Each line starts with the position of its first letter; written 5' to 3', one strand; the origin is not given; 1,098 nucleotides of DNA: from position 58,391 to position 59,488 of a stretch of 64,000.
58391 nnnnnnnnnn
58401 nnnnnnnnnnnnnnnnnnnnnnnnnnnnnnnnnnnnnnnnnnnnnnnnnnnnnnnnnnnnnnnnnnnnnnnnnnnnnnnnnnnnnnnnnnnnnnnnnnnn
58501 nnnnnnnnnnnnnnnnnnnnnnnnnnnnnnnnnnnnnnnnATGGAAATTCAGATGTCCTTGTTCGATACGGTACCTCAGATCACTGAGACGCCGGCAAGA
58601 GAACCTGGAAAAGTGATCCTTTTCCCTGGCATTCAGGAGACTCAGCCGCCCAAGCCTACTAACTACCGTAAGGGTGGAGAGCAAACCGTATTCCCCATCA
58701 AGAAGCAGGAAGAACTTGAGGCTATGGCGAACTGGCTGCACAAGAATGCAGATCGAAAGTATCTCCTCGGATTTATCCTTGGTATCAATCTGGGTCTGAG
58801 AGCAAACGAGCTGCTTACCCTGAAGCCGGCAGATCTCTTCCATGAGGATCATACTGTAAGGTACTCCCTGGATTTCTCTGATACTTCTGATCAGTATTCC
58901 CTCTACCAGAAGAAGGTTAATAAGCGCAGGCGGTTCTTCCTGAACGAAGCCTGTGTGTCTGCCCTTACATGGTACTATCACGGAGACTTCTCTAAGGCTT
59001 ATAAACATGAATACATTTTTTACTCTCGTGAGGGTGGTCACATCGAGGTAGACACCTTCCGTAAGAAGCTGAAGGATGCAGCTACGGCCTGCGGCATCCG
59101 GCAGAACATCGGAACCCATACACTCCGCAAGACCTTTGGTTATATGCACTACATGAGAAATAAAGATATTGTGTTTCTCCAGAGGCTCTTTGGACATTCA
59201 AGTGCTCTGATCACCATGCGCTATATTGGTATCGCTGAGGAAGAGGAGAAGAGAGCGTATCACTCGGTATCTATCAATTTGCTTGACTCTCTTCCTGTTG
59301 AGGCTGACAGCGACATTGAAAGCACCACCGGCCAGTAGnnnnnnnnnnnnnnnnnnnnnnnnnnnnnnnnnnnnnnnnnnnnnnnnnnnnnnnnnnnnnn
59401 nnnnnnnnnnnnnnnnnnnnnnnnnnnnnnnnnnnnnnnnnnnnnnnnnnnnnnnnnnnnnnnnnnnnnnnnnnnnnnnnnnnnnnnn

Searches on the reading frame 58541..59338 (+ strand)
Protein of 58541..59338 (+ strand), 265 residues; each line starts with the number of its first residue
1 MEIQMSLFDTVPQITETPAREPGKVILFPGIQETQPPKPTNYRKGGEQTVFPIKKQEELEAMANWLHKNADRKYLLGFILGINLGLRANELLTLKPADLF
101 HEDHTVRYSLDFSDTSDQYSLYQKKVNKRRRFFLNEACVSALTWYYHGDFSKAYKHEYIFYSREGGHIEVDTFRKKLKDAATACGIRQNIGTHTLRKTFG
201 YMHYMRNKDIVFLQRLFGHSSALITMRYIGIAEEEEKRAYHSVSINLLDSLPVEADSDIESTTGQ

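Call 67: search_protein_families(library=phrogs, proteins=[window:58541-59338:+], max_evalue=0.001)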
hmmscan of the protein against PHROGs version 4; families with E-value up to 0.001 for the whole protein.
window:58541-59338:+ (265 aa): 4 families
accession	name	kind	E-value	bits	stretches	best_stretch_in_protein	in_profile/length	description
phrog_216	-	integration and excision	2e-47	162.8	1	43-251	45-244/301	integrase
phrog_1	-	integration and excision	4.5e-20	73.5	1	56-240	273-444/611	integrase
phrog_7269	-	integration and excision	1.8e-17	64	1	169-239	9-77/89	integrase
phrog_7685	-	integration and excision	0.0009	19.9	0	146-238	140-230/240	integrase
